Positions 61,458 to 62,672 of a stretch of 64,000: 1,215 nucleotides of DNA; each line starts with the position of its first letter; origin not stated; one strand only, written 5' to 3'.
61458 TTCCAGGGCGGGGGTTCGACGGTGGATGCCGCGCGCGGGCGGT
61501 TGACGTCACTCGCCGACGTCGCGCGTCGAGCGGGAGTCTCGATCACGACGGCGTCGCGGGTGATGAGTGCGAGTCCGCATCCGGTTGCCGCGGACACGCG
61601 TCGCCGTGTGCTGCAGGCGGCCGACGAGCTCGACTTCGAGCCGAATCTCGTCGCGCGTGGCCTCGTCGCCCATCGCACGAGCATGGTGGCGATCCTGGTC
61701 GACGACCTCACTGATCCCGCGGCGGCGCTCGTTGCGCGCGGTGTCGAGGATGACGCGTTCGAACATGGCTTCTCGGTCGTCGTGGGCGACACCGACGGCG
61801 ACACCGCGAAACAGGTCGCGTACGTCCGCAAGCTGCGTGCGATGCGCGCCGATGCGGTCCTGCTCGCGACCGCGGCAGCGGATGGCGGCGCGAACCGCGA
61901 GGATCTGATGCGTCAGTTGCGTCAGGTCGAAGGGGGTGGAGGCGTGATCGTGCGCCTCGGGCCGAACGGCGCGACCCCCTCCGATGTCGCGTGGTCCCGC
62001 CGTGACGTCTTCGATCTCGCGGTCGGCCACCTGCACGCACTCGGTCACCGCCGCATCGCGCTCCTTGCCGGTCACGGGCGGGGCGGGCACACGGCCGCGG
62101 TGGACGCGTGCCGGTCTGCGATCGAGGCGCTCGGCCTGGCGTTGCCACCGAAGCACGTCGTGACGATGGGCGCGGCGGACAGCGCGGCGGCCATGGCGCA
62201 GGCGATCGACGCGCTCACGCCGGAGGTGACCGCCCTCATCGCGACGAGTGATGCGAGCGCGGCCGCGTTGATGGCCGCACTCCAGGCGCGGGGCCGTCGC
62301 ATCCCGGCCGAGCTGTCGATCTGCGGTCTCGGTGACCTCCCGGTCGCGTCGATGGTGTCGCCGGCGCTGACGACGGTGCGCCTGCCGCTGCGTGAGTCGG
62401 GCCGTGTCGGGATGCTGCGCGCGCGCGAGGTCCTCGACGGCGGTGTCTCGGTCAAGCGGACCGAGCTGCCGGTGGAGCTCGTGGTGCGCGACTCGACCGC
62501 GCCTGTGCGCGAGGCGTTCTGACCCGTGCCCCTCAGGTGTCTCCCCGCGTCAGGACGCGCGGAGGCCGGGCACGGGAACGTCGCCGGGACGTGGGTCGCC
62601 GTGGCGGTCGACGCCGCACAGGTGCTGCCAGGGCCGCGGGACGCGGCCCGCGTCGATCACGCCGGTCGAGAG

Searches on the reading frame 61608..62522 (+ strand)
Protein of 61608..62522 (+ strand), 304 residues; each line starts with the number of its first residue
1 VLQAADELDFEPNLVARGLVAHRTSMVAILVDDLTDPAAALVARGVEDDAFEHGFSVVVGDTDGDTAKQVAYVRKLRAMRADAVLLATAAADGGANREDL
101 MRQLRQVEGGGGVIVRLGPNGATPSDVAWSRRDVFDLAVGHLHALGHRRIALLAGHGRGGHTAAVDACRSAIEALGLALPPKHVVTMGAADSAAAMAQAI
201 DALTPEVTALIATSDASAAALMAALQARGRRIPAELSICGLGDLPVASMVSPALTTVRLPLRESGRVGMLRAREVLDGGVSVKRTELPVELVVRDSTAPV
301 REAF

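Call 17: search_protein_families(library=pfam, proteins=[window:61608-62522:+], max_evalue=0.00001)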
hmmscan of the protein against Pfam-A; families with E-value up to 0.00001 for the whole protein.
window:61608-62522:+ (304 aa): 3 families
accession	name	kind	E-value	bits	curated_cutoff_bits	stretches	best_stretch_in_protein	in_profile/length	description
PF13377.12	Peripla_BP_3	-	1.2e-27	97.4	26.5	1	139-297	1-167/167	Periplasmic binding protein-like domain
PF00532.27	Peripla_BP_1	-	7.3e-15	55.6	22.2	1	26-266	3-251/281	Periplasmic binding proteins and sugar binding domain of LacI family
PF13407.12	Peripla_BP_4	-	1e-06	28.9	35.1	0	28-92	2-67/258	Periplasmic binding protein domain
